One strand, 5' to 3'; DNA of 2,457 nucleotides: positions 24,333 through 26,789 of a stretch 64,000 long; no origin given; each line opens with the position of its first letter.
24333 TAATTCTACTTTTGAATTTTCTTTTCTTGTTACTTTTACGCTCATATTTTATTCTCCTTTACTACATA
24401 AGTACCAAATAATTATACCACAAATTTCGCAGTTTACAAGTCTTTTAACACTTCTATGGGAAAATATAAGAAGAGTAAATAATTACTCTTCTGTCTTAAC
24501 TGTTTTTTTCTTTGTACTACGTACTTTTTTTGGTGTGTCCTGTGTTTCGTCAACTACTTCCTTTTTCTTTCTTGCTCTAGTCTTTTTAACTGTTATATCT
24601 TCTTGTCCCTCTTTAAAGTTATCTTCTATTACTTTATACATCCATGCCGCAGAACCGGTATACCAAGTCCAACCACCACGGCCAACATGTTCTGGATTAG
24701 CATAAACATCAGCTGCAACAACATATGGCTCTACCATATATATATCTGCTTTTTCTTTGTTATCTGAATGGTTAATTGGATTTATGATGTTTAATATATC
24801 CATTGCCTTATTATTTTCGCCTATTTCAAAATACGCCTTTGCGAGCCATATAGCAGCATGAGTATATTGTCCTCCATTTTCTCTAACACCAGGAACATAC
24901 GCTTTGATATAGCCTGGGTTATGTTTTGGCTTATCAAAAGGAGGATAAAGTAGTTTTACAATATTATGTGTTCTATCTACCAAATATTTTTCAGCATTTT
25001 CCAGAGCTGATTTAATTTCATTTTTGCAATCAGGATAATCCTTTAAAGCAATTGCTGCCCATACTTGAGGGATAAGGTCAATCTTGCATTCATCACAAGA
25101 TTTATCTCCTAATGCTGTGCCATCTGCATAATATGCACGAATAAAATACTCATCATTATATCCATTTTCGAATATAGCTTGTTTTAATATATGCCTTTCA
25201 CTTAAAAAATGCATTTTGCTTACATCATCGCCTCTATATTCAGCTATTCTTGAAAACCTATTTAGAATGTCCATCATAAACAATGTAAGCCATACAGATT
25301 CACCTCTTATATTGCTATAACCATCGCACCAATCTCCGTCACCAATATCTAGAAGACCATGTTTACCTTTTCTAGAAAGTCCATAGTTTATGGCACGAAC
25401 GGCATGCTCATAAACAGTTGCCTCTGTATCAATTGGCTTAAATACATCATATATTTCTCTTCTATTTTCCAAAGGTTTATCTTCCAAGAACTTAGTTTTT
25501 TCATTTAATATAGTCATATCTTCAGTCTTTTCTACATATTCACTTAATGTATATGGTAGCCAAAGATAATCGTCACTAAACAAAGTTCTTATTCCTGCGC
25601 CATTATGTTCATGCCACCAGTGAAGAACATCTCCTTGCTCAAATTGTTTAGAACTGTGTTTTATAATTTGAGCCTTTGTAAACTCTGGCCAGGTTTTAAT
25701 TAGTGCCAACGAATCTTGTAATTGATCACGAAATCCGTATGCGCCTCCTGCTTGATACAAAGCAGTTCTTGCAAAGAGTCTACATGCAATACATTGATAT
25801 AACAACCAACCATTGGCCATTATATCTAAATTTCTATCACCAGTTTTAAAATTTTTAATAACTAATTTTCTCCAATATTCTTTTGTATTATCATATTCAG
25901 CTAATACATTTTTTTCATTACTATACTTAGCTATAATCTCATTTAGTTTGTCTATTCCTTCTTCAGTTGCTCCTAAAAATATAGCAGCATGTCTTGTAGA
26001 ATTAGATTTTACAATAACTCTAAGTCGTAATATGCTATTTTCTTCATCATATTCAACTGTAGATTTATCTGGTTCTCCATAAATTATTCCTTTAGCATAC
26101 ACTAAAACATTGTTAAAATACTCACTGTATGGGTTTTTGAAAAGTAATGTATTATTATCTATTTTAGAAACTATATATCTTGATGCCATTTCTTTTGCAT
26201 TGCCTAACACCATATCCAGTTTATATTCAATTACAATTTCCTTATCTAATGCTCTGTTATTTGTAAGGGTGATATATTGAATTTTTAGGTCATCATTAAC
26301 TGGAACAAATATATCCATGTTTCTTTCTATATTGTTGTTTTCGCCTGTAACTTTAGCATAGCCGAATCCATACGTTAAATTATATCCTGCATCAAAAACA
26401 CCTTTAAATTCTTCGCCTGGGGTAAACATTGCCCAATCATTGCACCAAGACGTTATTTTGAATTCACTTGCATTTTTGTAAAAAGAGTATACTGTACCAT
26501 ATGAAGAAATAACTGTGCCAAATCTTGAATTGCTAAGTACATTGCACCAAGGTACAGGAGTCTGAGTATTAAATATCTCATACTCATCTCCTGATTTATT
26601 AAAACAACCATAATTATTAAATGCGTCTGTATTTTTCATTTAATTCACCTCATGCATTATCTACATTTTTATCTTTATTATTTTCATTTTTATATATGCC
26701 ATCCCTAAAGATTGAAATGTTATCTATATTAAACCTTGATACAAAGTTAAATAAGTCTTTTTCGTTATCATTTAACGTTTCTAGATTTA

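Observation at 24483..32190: Cyclic beta-1,2-glucan synthase homolog split into two ORFs at a domain boundary, with a 13-nt out-of-frame junction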

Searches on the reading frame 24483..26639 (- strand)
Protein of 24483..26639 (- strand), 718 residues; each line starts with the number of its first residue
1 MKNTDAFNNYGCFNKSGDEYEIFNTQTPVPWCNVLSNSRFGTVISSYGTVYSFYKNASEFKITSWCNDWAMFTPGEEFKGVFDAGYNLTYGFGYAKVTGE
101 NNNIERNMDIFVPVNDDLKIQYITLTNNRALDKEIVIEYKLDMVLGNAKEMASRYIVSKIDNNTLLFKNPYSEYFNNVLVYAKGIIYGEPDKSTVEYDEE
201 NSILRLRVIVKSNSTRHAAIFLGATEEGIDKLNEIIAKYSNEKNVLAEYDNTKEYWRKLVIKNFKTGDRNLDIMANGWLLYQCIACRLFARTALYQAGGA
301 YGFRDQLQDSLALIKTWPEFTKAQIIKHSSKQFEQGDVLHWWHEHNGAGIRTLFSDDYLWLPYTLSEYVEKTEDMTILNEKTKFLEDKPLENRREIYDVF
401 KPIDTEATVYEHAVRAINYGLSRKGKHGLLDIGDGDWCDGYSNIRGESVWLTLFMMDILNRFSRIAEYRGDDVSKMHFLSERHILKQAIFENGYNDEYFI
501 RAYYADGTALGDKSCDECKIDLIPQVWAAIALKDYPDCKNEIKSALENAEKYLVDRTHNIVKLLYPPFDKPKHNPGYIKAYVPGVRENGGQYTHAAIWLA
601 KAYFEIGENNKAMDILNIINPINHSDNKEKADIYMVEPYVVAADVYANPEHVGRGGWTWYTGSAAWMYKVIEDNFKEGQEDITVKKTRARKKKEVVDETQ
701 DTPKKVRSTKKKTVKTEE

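Call 5: search_protein_families(library=pfam, proteins=[window:24483-26639:-], max_evalue=0.01)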
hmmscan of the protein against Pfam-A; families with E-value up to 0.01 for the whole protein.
window:24483-26639:- (718 aa): 3 families
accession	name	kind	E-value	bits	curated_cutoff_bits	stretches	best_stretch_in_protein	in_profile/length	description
PF17167.11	Glyco_hydro_94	-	4.2e-100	335.8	27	1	255-672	1-415/420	Glycosyl hydrolase 94 superfamily, catalytic domain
PF06165.18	GH94_b-supersand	-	1e-26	94.4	23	2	28-76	1-49/251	Glycosyl hydrolase 94, supersandwich domain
PF14559.12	TPR_19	-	0.0097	16.6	25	0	591-626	23-58/68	Tetratricopeptide repeat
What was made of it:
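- On Free-standing GH94 glycoside phosphorylase (cellobiose / chitobiose / SOGP type): Pfam PF06165 plus PF17167 (call 5).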

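Call 6: search_protein_families(library=ncbifam, proteins=[window:24483-26639:-], max_evalue=0.01)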
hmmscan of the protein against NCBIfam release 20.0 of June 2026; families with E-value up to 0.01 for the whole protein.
window:24483-26639:- (718 aa): 0 families

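Call 7: find_homologous_proteins(query=window:24483-26639:-, max_evalue=1e-10)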
Query window:24483-26639:- (718 aa): 4960 proteins with E <= 1e-10 among 8000 candidates; the best 120 are listed.
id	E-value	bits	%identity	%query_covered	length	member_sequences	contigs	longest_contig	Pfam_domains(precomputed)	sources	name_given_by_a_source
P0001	0.0e+0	1659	98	100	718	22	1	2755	PF06165.19,PF17167.11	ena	-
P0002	0.0e+0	1412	84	98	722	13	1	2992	PF06165.19,PF17167.11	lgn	-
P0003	0.0e+0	1348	79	99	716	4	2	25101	PF06165.19,PF17167.11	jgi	-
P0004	0.0e+0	1296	78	95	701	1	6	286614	PF06165.19,PF17167.11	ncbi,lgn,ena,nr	ncbi:MAG: hypothetical protein IKV94_01440 [Clostridia bacterium]|nr:hypothetical protein [Clostridi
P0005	0.0e+0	1153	67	100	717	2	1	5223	PF06165.19,PF17167.11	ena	-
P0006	0.0e+0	1152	67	99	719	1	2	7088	PF06165.19,PF17167.11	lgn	-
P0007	0.0e+0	1152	70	94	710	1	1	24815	PF06165.19,PF17167.11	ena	-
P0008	0.0e+0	1151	67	100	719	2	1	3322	PF06165.19,PF17167.11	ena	-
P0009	0.0e+0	1151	68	99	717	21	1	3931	PF06165.19,PF17167.11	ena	-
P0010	0.0e+0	1147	70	94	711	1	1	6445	PF06165.19,PF17167.11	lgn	-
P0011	0.0e+0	1146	69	95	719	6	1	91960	PF06165.19,PF17167.11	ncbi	-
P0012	0.0e+0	1142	69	94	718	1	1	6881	PF06165.19,PF17167.11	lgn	-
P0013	0.0e+0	1142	70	93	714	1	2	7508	PF06165.19,PF17167.11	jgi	-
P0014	0.0e+0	1141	67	98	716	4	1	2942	PF06165.19,PF17167.11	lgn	-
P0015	0.0e+0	1137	69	94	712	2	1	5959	PF06165.19,PF17167.11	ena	-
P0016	0.0e+0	1137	69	94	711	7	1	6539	PF06165.19,PF17167.11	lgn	-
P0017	0.0e+0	1131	69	94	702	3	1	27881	PF06165.19,PF17167.11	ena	-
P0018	0.0e+0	1130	69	95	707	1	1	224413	PF06165.19,PF17167.11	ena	-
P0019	0.0e+0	1127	67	98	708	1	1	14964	PF06165.19,PF17167.11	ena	-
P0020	0.0e+0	1127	68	94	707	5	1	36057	PF06165.19,PF17167.11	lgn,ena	-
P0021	0.0e+0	1124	66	98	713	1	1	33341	PF06165.19,PF17167.11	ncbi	-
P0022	0.0e+0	1118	67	94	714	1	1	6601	PF06165.19,PF17167.11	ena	-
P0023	0.0e+0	1107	67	96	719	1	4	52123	PF06165.19,PF17167.11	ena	-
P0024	0.0e+0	1102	65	97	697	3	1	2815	PF06165.19,PF17167.11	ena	-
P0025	0.0e+0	1102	65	97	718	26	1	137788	PF06165.19,PF17167.11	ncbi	-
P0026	0.0e+0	1097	66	96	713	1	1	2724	PF06165.19,PF17167.11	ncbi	-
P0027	0.0e+0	1086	68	94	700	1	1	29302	PF06165.19,PF17167.11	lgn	-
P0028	0.0e+0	1071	66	94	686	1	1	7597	PF06165.19,PF17167.11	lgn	-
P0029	0.0e+0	1066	67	93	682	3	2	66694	PF06165.19,PF17167.11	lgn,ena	-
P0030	0.0e+0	1040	64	96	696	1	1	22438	PF06165.19,PF17167.11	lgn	-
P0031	0.0e+0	1038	66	94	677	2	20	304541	PF06165.19,PF17167.11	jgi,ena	-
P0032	0.0e+0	1036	65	94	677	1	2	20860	PF06165.19,PF17167.11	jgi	-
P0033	0.0e+0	1032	65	94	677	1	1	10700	PF06165.19,PF17167.11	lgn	-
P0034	0.0e+0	1032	65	93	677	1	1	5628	PF06165.19,PF17167.11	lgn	-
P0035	0.0e+0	1029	65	94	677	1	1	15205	PF06165.19,PF17167.11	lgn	-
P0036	0.0e+0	1028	63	95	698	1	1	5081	PF06165.19,PF17167.11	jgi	-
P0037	0.0e+0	1027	65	94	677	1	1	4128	PF06165.19,PF17167.11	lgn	-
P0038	0.0e+0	1022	65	94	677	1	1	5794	PF06165.19,PF17167.11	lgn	-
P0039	0.0e+0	1021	65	94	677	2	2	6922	PF06165.19,PF17167.11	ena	-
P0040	0.0e+0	1021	65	94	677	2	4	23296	PF06165.19,PF17167.11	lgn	-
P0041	0.0e+0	1020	65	94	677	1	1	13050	PF06165.19,PF17167.11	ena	-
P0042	0.0e+0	1020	65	94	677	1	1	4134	PF06165.19,PF17167.11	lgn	-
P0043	0.0e+0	1018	65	94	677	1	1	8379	PF06165.19,PF17167.11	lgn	-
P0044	0.0e+0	1018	65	94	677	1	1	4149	PF06165.19,PF17167.11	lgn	-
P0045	0.0e+0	1018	64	94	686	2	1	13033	PF06165.19,PF17167.11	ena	-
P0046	0.0e+0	1016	65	94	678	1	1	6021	PF06165.19,PF17167.11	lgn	-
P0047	0.0e+0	1015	65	94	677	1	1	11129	PF06165.19,PF17167.11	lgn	-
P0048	0.0e+0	1015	65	94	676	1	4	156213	PF06165.19,PF17167.11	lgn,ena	-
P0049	0.0e+0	1013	64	94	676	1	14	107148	PF06165.19,PF17167.11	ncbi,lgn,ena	-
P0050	0.0e+0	1013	65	94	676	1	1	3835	PF06165.19,PF17167.11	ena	-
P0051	0.0e+0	1011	64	94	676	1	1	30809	PF06165.19,PF17167.11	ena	-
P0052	0.0e+0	1011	64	94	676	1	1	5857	PF06165.19,PF17167.11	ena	-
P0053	1.3e-298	1010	64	94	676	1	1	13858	PF06165.19,PF17167.11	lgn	-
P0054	5.0e-298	1008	64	94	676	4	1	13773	PF06165.19,PF17167.11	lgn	-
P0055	1.1e-297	1007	64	94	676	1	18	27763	PF06165.19,PF17167.11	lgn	-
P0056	2.5e-297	1006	64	94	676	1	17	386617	PF06165.19,PF17167.11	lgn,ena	-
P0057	3.3e-297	1006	64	94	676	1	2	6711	PF06165.19,PF17167.11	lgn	-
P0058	1.7e-296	1003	64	94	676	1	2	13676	PF06165.19,PF17167.11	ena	-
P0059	5.1e-296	1002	64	94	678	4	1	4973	PF06165.19,PF17167.11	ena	-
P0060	8.2e-296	1001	63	94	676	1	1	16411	PF06165.19,PF17167.11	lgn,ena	-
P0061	1.2e-295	1000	64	94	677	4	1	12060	PF06165.19,PF17167.11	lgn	-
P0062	1.1e-294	997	63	94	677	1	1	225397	PF06165.19,PF17167.11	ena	-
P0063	4.1e-292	989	63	94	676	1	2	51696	PF06165.19,PF17167.11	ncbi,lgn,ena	-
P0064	3.5e-290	982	65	88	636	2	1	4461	PF06165.19,PF17167.11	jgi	-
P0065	6.9e-290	981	62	94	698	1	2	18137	PF06165.19,PF17167.11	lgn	-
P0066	1.6e-288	977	61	94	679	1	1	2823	PF06165.19,PF17167.11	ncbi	-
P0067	1.7e-288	977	62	94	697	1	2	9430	PF06165.19,PF17167.11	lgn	-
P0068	1.6e-286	970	63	91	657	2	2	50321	PF06165.19,PF17167.11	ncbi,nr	ncbi:MAG: hypothetical protein PHR25_03060 [Clostridia bacterium]|nr:hypothetical protein [Clostridi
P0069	9.0e-282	955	60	93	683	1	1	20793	PF06165.19,PF17167.11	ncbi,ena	-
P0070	1.1e-280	951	61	93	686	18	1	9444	PF06165.19,PF17167.11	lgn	-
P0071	1.6e-279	947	60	94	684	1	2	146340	PF06165.19,PF17167.11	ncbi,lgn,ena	-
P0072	7.4e-279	945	60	93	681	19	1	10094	PF06165.19,PF17167.11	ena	-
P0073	1.9e-278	944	59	93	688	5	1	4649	PF06165.19,PF17167.11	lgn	-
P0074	2.3e-278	943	60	93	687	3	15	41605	PF06165.19,PF17167.11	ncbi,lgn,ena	-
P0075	2.7e-278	943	60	93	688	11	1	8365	PF06165.19,PF17167.11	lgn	-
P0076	1.2e-277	941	61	93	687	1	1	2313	PF06165.19,PF17167.11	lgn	-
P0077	1.2e-277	941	60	93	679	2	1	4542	PF06165.19,PF17167.11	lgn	-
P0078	1.2e-277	941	61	93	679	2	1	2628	PF06165.19,PF17167.11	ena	-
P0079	1.4e-277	941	60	93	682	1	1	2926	PF06165.19,PF17167.11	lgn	-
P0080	1.5e-277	941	60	93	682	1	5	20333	PF06165.19,PF17167.11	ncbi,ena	-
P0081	3.3e-277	940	60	94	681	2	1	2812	PF06165.19,PF17167.11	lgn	-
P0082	4.6e-277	939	60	93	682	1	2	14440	PF06165.19,PF17167.11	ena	-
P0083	4.8e-277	939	60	94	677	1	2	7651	PF06165.19,PF17167.11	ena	-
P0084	8.1e-277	938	60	95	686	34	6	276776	PF06165.19,PF17167.11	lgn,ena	-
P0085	9.5e-277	938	61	94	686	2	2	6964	PF06165.19,PF17167.11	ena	-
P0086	1.2e-276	938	60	94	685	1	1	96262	PF06165.19,PF17167.11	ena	-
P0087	1.8e-276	937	60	93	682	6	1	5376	PF06165.19,PF17167.11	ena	-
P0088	1.0e-275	935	59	93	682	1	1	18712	PF06165.19,PF17167.11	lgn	-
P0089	1.5e-275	934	60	93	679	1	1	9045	PF06165.19,PF17167.11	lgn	-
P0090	5.1e-275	932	60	94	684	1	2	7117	PF06165.19,PF17167.11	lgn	-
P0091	8.3e-275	932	59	94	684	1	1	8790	PF06165.19,PF17167.11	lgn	-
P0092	1.2e-274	931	59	93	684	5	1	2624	PF06165.19,PF17167.11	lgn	-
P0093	5.1e-274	929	59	93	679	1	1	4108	PF06165.19,PF17167.11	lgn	-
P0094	6.5e-274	929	60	93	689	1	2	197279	PF06165.19,PF17167.11,PF21698.4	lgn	-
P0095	5.4e-273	926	58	93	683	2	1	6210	PF06165.19,PF17167.11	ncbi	-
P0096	1.4e-272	924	60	93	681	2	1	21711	PF06165.19,PF17167.11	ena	-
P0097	1.9e-272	924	58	93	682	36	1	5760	PF06165.19,PF17167.11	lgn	-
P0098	1.2e-271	921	60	93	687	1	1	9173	PF06165.19,PF17167.11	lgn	-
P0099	2.1e-271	920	61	93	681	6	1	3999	PF06165.19,PF17167.11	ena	-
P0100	2.5e-271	920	57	95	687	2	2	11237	PF06165.19,PF17167.11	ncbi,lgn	ncbi:MAG: hypothetical protein RSE00_04685 [Clostridia bacterium]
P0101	2.6e-271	920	58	94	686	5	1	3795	PF06165.19,PF17167.11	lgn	-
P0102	3.5e-271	920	60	94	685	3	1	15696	PF06165.19,PF17167.11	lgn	-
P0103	9.3e-271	918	65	86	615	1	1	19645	PF06165.19,PF17167.11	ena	-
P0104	1.0e-270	918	59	93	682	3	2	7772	PF06165.19,PF17167.11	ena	-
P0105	1.1e-270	918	60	93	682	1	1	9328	PF06165.19,PF17167.11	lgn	-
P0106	1.2e-270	918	59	93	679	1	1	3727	PF06165.19,PF17167.11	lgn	-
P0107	1.4e-270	918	58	93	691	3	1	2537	PF06165.19,PF17167.11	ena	-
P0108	1.6e-270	917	58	93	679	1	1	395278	PF06165.19,PF17167.11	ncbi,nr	ncbi:MAG: hypothetical protein N2749_03485 [Clostridia bacterium]|nr:hypothetical protein [Clostridi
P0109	1.8e-270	917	58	93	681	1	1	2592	PF06165.19,PF17167.11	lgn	-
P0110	2.8e-270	917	59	93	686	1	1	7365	PF06165.19,PF17167.11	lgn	-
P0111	3.3e-270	916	57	93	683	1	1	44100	PF06165.19,PF17167.11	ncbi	-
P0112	3.5e-270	916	59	93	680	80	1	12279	PF06165.19,PF17167.11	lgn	-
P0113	5.6e-270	916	59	93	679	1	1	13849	PF06165.19,PF17167.11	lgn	-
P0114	6.1e-270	916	59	93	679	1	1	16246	PF06165.19,PF17167.11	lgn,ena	-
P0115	7.0e-270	915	60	93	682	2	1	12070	PF06165.19,PF17167.11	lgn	-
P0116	8.2e-270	915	58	94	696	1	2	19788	PF06165.19,PF17167.11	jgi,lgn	jgi:cellobiose phosphorylase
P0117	4.1e-269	913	58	93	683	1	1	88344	PF06165.19,PF17167.11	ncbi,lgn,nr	ncbi:MAG: hypothetical protein Q4D02_04180 [Clostridia bacterium]|nr:hypothetical protein [Clostridi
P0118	4.4e-269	913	59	93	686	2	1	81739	PF06165.19,PF17167.11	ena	-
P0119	8.3e-269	912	59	93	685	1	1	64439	PF06165.19,PF17167.11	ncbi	-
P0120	9.6e-269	912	57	93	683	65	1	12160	PF06165.19,PF17167.11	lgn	-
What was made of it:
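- The top 120 ORF2 homolog clusters (57-98% identity) are all 615-722 aa (call 7).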

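Call 8: find_encoding_contigs(protein=P0004, flank=10000, max_places=2)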
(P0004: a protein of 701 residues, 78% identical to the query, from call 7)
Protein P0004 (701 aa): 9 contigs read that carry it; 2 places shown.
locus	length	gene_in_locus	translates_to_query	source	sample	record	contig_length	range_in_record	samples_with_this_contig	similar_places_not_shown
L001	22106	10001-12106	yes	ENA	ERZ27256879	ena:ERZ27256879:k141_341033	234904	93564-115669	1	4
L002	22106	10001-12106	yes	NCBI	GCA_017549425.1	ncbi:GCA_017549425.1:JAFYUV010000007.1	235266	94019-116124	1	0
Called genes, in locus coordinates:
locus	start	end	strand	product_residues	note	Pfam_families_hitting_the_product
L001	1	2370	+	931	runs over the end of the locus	PF00133:tRNA-synt_1, PF01406:tRNA-synt_1e (faint), PF09334:tRNA-synt_1g, PF08264:Anticodon_1, PF06827:zf-FPG_IleRS (weak)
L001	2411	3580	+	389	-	PF00266:Aminotran_5, PF01212:Beta_elim_lyase (weak), PF01041:DegT_DnrJ_EryC1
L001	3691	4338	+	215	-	PF00574:CLP_protease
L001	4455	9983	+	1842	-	PF10091:Glycoamylase, PF06165:GH94_b-supersand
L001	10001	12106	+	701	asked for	PF06165:GH94_b-supersand, PF17167:Glyco_hydro_94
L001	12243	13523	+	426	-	PF05697:Trigger_N, PF00254:FKBP_C, PF05698:Trigger_C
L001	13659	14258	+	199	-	PF00574:CLP_protease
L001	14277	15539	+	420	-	PF06689:zf-C4_ClpX, PF00493:MCM (faint), PF05496:RuvB_N (weak), PF01078:Mg_chelatase (faint), PF07724:AAA_2, PF00004:AAA, PF07728:AAA_5 (faint), PF10431:ClpB_D2-small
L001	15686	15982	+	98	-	PF01476:LysM (faint)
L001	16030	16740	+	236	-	PF09997:DUF2238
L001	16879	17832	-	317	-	PF02899:Phage_int_SAM_1 (faint), PF00589:Phage_integrase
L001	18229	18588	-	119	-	-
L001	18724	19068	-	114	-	-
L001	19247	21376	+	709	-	PF09972:DUF2207, PF20990:DUF2207_C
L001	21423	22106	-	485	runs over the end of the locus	PF03435:Sacchrp_dh_NADP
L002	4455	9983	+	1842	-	PF10091:Glycoamylase, PF06165:GH94_b-supersand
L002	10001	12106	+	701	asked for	PF06165:GH94_b-supersand, PF17167:Glyco_hydro_94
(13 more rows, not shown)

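Call 9: find_encoding_contigs(protein=P0108, flank=10000, max_places=2)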
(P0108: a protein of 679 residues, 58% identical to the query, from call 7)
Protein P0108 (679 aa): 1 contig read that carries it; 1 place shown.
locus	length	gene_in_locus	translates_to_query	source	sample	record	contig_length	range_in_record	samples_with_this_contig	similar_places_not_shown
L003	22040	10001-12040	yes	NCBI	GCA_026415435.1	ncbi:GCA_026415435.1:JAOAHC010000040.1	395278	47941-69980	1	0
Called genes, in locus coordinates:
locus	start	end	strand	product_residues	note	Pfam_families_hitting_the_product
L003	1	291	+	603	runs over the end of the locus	PF00009:GTP_EFTU, PF01926:MMR_HSR1 (weak), PF22042:EF-G_D2 (weak), PF03144:GTP_EFTU_D2, PF00679:EFG_C, PF21018:BipA_C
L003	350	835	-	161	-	PF13255:DUF4046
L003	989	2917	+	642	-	PF00704:Glyco_hydro_18, PF06347:SH3_4 (weak), PF08239:SH3_3, PF18348:SH3_16 (faint), PF08239:SH3_3, PF06347:SH3_4, PF08239:SH3_3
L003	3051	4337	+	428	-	PF07690:MFS_1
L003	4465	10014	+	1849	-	PF10091:Glycoamylase, PF06165:GH94_b-supersand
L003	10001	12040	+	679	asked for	PF06165:GH94_b-supersand, PF17167:Glyco_hydro_94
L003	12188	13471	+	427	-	PF05697:Trigger_N, PF00254:FKBP_C, PF05698:Trigger_C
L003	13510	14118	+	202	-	PF00574:CLP_protease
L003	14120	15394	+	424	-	PF06689:zf-C4_ClpX, PF01078:Mg_chelatase (faint), PF00493:MCM (weak), PF05496:RuvB_N (weak), PF00004:AAA, PF07724:AAA_2, PF07728:AAA_5 (weak), PF10431:ClpB_D2-small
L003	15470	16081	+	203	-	PF01205:Impact_N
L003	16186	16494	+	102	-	PF01476:LysM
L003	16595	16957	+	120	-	-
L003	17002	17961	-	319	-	PF02899:Phage_int_SAM_1, PF00589:Phage_integrase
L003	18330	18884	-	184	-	-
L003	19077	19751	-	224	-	PF00565:SNase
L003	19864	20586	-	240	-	PF20772:TACO1_YebC_N, PF01709:Transcrip_reg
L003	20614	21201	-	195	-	PF01464:SLT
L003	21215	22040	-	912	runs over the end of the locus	PF02739:5_3_exonuc_N, PF01367:5_3_exonuc, PF00476:DNA_pol_A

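Call 10: find_encoding_contigs(protein=P0056, flank=10000, max_places=2)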
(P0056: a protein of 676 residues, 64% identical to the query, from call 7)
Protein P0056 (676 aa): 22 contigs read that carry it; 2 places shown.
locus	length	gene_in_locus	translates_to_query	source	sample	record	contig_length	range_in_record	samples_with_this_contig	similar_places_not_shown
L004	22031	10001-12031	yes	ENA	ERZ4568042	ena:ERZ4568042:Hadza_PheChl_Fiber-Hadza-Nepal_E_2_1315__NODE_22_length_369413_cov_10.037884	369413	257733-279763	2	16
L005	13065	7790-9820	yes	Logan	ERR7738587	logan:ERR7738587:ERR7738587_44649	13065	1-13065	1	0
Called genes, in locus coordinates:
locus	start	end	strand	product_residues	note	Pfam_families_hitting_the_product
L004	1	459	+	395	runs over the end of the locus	PF13742:tRNA_anti_2, PF01336:tRNA_anti-codon, PF02601:Exonuc_VII_L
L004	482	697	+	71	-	PF02609:Exonuc_VII_S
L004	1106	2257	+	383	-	-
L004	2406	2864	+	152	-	-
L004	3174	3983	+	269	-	-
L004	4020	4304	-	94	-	PF06961:DUF1294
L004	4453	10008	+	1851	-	PF10091:Glycoamylase, PF06165:GH94_b-supersand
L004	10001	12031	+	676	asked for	PF06165:GH94_b-supersand, PF17167:Glyco_hydro_94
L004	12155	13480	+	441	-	PF00709:Adenylsucc_synt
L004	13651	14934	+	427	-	PF05697:Trigger_N, PF00254:FKBP_C, PF05698:Trigger_C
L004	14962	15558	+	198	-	PF00574:CLP_protease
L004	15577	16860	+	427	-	PF06689:zf-C4_ClpX, PF05496:RuvB_N (weak), PF01078:Mg_chelatase (faint), PF07724:AAA_2, PF07728:AAA_5 (faint), PF00004:AAA, PF10431:ClpB_D2-small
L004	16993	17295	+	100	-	PF01476:LysM (faint)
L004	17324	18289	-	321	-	PF02899:Phage_int_SAM_1 (weak), PF00589:Phage_integrase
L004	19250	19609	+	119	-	-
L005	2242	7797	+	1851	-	PF10091:Glycoamylase, PF06165:GH94_b-supersand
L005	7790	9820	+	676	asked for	PF06165:GH94_b-supersand, PF17167:Glyco_hydro_94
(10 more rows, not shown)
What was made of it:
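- Independent gene calls on other contigs show the same pairs (calls 8-10).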
